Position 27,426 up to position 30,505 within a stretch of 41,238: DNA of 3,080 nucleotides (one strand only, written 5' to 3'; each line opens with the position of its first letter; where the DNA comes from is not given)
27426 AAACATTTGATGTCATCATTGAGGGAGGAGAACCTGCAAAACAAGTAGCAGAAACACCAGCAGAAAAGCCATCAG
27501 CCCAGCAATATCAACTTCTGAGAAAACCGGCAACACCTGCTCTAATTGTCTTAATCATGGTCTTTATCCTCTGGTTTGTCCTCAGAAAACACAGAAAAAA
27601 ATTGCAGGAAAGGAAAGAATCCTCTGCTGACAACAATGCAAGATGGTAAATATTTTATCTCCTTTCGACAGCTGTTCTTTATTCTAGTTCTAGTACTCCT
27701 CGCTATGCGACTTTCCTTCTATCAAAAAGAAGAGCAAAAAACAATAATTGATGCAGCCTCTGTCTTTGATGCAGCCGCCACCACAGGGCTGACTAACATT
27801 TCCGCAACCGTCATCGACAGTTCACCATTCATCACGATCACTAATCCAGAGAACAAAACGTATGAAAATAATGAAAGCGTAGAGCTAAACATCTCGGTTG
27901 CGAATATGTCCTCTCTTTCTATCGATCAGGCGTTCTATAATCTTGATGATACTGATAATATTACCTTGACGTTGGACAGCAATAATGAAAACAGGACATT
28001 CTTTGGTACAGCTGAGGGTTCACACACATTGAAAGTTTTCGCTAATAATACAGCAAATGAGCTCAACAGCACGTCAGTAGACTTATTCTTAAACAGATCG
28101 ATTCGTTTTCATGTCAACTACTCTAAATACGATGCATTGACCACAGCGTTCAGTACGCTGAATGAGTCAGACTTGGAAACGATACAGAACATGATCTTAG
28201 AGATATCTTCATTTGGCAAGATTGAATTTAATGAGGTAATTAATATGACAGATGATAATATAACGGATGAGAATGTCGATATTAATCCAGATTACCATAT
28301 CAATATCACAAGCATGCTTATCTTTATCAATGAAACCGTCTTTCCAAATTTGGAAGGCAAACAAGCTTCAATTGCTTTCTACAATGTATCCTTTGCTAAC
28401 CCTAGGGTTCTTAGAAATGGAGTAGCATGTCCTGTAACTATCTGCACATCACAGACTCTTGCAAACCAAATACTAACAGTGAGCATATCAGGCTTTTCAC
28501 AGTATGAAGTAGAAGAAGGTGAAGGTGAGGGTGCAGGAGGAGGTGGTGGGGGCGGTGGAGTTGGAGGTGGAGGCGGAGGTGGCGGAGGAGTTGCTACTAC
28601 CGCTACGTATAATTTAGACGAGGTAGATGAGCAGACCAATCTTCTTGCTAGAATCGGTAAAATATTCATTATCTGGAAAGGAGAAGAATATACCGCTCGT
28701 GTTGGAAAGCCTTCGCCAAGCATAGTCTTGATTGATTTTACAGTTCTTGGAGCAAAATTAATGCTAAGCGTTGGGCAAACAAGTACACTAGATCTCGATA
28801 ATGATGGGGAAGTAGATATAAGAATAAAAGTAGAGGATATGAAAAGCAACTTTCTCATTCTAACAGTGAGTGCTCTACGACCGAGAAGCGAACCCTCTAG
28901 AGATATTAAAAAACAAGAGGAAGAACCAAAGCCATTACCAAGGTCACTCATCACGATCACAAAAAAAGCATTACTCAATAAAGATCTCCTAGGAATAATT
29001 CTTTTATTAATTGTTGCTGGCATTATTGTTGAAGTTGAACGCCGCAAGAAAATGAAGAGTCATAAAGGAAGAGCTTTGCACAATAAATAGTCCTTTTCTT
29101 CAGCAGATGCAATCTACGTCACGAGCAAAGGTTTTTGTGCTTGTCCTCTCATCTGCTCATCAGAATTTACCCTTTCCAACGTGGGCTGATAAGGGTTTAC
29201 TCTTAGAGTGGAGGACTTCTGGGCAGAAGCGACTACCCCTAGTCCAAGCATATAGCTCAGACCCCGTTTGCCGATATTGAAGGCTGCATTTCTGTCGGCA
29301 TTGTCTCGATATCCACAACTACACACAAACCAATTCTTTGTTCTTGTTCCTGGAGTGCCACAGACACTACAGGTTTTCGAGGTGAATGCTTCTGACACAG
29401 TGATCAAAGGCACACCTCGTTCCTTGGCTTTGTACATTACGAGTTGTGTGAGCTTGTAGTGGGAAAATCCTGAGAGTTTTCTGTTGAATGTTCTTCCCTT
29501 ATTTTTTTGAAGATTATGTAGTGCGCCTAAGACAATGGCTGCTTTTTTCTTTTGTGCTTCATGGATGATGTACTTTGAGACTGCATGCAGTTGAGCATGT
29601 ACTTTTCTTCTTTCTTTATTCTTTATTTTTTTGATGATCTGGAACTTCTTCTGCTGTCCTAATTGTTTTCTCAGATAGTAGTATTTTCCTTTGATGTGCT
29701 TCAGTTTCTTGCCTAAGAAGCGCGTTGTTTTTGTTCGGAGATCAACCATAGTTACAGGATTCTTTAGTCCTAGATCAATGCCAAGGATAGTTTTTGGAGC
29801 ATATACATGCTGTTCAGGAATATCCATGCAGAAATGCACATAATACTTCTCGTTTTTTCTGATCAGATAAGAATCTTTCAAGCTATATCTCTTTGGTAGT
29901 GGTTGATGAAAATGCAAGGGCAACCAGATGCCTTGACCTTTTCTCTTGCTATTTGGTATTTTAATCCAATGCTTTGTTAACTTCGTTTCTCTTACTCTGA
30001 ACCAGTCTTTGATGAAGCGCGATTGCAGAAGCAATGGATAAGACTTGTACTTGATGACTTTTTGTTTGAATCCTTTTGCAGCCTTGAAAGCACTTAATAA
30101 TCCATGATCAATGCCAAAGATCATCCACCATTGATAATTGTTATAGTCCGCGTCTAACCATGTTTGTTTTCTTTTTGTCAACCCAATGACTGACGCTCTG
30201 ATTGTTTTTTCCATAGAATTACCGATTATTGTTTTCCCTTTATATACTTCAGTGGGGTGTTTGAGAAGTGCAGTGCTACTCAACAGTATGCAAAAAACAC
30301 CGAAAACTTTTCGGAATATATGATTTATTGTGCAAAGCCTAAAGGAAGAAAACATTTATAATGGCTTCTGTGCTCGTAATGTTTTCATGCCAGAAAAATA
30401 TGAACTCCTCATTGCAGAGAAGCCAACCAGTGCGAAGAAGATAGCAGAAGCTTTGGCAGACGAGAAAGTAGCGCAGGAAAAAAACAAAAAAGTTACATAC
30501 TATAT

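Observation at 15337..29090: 14-kb locus: regulator plus membrane partner plus two 1500-aa paralogous hyper-glycosylatable secreted proteins plus a C-domain-only paralog plus two anchored proteins; candidate host-attachment apparatus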

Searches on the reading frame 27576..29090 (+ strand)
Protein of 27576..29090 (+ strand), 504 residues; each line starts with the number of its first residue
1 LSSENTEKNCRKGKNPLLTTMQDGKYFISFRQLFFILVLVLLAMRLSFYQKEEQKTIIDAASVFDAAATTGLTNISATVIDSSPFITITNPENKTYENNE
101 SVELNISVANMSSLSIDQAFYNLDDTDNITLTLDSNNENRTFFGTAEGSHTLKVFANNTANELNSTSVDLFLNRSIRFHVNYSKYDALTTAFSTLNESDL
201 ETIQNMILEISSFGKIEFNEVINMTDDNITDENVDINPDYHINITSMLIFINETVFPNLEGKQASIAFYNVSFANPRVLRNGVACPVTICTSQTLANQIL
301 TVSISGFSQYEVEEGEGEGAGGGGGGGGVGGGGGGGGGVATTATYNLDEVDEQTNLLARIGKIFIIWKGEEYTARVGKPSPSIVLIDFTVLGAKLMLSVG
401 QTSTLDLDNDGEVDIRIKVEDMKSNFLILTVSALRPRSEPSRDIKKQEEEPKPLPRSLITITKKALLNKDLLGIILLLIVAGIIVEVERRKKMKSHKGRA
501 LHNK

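Call 4: search_protein_families(library=pfam, proteins=[window:27576-29090:+], max_evalue=0.1)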
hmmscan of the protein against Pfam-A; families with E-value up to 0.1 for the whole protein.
window:27576-29090:+ (504 aa): 0 families

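Call 25: search_protein_families(library=ncbifam, proteins=[window:27636-29090:+], max_evalue=0.1)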
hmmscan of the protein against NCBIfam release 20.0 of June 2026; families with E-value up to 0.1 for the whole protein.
window:27636-29090:+ (484 aa): 0 families

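Call 64: search_solved_structures(query=A5, max_evalue=10, show_alignments=3)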
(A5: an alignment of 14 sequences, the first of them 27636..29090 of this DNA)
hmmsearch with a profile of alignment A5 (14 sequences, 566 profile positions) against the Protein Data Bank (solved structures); distinct sequences matched with E-value up to 10: 30.
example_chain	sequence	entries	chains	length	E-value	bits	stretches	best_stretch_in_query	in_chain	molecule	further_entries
3nf5_A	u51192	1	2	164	0.0003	22.4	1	157-199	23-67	Nucleoporin NUP116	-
3qib_D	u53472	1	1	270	0.081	14.4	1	288-385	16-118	2B4 beta chain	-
2q5x_A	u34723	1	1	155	0.083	14.4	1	159-199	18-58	Nuclear pore complex protein Nup98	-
4p2q_E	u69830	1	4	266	0.12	13.8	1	289-386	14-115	5cc7 T-cell receptor beta chain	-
7f60_C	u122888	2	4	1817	0.21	13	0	162-199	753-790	Nuclear pore complex protein Nup98-Nup96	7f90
3kep_A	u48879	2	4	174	0.31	12.5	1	156-196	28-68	Nucleoporin NUP145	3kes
9pll_C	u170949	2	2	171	0.33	12.4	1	158-199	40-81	Isoform 2 of Nuclear pore complex protein Nup98-Nup96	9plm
8j0a_A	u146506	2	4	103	0.36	12.3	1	399-464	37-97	Ubiquitin variant R4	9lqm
3tkn_C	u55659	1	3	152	0.37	12.2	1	159-199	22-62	Nucleoporin 98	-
7fik_G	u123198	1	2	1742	0.38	12.2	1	171-223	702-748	Nuclear pore complex protein Nup98-Nup96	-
7tbl_j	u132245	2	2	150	0.4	12.1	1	159-199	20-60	NUP98 APD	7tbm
7mni_B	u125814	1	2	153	0.41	12.1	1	159-199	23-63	Nuclear pore complex protein Nup98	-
2q5y_A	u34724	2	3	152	0.41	12.1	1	159-199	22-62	Nuclear pore complex protein Nup98 | Nuclear pore complex protein Nup98-Nup96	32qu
32qt_A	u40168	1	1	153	0.42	12.1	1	159-199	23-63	Nuclear pore complex protein Nup98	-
1ko6_A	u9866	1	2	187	0.55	11.7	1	159-199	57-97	Nuclear Pore Complex Protein Nup98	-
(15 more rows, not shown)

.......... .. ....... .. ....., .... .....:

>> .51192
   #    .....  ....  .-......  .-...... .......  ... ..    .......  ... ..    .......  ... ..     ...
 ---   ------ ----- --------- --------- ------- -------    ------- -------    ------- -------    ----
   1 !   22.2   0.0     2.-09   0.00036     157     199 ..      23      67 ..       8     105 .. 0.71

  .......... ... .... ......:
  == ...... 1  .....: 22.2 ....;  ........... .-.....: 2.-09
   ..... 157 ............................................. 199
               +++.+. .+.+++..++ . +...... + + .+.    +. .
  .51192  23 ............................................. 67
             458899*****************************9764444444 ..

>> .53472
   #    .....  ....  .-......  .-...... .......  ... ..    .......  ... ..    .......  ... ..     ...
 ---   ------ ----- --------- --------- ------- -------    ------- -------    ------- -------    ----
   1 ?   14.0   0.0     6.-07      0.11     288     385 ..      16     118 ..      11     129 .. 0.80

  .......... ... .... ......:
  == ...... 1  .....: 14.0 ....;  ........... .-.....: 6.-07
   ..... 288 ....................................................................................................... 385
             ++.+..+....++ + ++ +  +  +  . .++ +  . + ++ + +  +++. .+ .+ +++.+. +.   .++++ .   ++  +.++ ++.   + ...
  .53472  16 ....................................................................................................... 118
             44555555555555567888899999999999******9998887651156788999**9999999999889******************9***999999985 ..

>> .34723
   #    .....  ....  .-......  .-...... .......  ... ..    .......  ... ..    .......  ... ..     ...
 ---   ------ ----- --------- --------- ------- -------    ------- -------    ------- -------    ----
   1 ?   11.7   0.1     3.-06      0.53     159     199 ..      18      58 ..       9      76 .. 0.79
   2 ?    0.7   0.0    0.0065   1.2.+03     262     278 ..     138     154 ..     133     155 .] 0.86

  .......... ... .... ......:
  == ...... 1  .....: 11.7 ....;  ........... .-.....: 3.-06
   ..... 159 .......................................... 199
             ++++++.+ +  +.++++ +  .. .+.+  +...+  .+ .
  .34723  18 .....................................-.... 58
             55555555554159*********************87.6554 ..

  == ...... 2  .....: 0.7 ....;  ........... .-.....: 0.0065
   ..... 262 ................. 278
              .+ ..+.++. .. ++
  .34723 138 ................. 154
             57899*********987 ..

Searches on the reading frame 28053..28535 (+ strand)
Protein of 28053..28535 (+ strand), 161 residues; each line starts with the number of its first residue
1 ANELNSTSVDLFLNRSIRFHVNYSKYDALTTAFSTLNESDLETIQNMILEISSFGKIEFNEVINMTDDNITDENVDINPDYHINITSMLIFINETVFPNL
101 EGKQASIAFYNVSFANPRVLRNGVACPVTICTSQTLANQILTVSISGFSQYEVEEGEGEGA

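Call 65: find_homologous_proteins(query=window:28053-28535:+, max_evalue=0.01)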
Query window:28053-28535:+: 11 candidates shared short words with the query, none scored E <= 0.01.

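Call 68: search_solved_structures(query=A6, max_evalue=10, show_alignments=4)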
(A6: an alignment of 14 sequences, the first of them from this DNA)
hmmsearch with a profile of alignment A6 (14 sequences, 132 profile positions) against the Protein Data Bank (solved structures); distinct sequences matched with E-value up to 10: 24.
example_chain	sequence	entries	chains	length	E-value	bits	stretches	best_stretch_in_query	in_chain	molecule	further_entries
3nf5_A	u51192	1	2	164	0.00028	24.1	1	8-43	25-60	Nucleoporin NUP116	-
2q5x_A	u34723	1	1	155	0.0046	20.2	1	8-51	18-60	Nuclear pore complex protein Nup98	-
3kep_A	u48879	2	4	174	0.026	17.8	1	6-48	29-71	Nucleoporin NUP145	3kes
7fik_G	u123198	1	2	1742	0.072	16.3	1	19-81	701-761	Nuclear pore complex protein Nup98-Nup96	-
7f60_C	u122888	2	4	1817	0.11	15.7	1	9-50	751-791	Nuclear pore complex protein Nup98-Nup96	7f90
3tkn_C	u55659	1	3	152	0.14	15.4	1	8-52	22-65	Nucleoporin 98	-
7u17_B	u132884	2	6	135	0.15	15.3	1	38-124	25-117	Transmembrane protein 106B | TMEM106B protein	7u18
7tbl_j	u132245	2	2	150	0.16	15.2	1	8-51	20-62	NUP98 APD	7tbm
7mni_B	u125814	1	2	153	0.16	15.2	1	8-51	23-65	Nuclear pore complex protein Nup98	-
2q5y_A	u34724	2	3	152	0.16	15.2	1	8-51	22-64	Nuclear pore complex protein Nup98 | Nuclear pore complex protein Nup98-Nup96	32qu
32qt_A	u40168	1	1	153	0.17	15.1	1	8-51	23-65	Nuclear pore complex protein Nup98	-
7u10_A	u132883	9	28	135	0.2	14.9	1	38-124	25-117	Transmembrane protein 106B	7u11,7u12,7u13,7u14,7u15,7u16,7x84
9pll_C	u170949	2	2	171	0.21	14.8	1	8-51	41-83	Isoform 2 of Nuclear pore complex protein Nup98-Nup96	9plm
8tie_c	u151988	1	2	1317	0.21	14.8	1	6-46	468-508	NUP145 isoform 1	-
1ko6_A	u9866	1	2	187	0.23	14.7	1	8-51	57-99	Nuclear Pore Complex Protein Nup98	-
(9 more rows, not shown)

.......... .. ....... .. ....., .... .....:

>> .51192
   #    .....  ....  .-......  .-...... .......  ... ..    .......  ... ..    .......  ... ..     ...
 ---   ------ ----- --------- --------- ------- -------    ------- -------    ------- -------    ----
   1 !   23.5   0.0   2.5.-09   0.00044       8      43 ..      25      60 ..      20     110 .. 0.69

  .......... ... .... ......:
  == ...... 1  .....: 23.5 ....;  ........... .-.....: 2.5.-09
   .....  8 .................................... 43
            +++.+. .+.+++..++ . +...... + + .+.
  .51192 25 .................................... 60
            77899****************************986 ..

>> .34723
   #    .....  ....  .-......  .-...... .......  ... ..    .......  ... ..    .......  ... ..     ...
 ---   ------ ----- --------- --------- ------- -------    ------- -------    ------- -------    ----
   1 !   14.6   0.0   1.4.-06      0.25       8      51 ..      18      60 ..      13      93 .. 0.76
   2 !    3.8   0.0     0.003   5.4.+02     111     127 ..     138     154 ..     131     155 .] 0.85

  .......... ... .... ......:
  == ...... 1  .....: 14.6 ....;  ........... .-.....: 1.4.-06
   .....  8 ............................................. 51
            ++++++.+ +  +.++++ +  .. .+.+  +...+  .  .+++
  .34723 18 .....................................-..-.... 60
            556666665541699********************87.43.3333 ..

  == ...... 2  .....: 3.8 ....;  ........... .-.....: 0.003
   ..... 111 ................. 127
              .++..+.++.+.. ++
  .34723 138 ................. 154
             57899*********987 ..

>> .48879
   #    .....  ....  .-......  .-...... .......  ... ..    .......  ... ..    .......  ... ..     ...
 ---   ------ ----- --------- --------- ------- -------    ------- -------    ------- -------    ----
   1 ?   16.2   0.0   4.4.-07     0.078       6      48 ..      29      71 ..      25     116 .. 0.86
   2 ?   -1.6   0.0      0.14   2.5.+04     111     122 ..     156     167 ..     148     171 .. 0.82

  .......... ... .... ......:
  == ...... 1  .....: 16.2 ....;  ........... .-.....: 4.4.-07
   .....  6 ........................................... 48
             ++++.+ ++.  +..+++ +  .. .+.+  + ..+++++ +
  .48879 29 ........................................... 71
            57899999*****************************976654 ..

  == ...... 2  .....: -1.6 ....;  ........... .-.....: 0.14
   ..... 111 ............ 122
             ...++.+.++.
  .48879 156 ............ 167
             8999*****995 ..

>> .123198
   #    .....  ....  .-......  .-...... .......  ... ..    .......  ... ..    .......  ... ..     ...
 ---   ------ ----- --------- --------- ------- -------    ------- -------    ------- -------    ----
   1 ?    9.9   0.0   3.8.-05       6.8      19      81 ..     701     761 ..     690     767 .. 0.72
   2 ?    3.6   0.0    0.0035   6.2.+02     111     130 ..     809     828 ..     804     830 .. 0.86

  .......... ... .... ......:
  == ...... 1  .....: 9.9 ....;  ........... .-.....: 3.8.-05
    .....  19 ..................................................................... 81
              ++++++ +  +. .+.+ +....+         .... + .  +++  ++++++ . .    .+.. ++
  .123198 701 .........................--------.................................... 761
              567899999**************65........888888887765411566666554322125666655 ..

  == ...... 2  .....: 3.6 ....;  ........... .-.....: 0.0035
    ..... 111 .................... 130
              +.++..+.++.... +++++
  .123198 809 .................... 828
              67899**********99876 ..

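Call 87: search_protein_families(library=pfam, alignment_id=A6, max_evalue=1)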
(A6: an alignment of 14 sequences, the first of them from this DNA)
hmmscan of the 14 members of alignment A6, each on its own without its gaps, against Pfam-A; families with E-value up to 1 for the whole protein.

A. member 1, seq(133 aa): 2 families
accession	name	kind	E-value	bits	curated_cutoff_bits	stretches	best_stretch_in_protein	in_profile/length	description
PF04096.20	Nucleoporin2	-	0.059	13.9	28.4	1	7-52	13-61/148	Nup98-96 autopeptidase S59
PF04940.18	BLUF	-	0.15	12.7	25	1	56-82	32-58/92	Sensors of blue-light using FAD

B. families by the number of members that match (of 14 scanned): 6 families
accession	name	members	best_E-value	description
PF04096.20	Nucleoporin2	11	1.2e-06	Nup98-96 autopeptidase S59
PF22997.1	CHS4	2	0.14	Chitin synthase 4-like domain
PF03523.18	Macscav_rec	1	0.0042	Macrophage scavenger receptor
PF04940.18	BLUF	1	0.15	Sensors of blue-light using FAD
PF01721.23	Bacteriocin_II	1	0.15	Class II bacteriocin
PF21468.3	Tor_FN3_2nd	1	0.18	Tyrosine-protein kinase receptor torso, second FN3 domain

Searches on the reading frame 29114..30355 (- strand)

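Call 4: search_protein_families(library=pfam, proteins=[window:29114-30355:-], max_evalue=0.1)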
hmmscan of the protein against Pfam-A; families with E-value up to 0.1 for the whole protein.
window:29114-30355:- (413 aa): 3 families
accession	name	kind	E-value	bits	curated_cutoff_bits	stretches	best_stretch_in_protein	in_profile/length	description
PF07282.18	Cas12f1-like_TNB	-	4.8e-21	75.1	26.3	1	299-361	1-60/60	Cas12f1-like, TNB domain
PF01385.25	OrfB_IS605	-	2.8e-06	28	30.5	1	174-258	1-82/120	Probable transposase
PF03107.22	C1_2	-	0.068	13.9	26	0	323-349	14-41/48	C1 domain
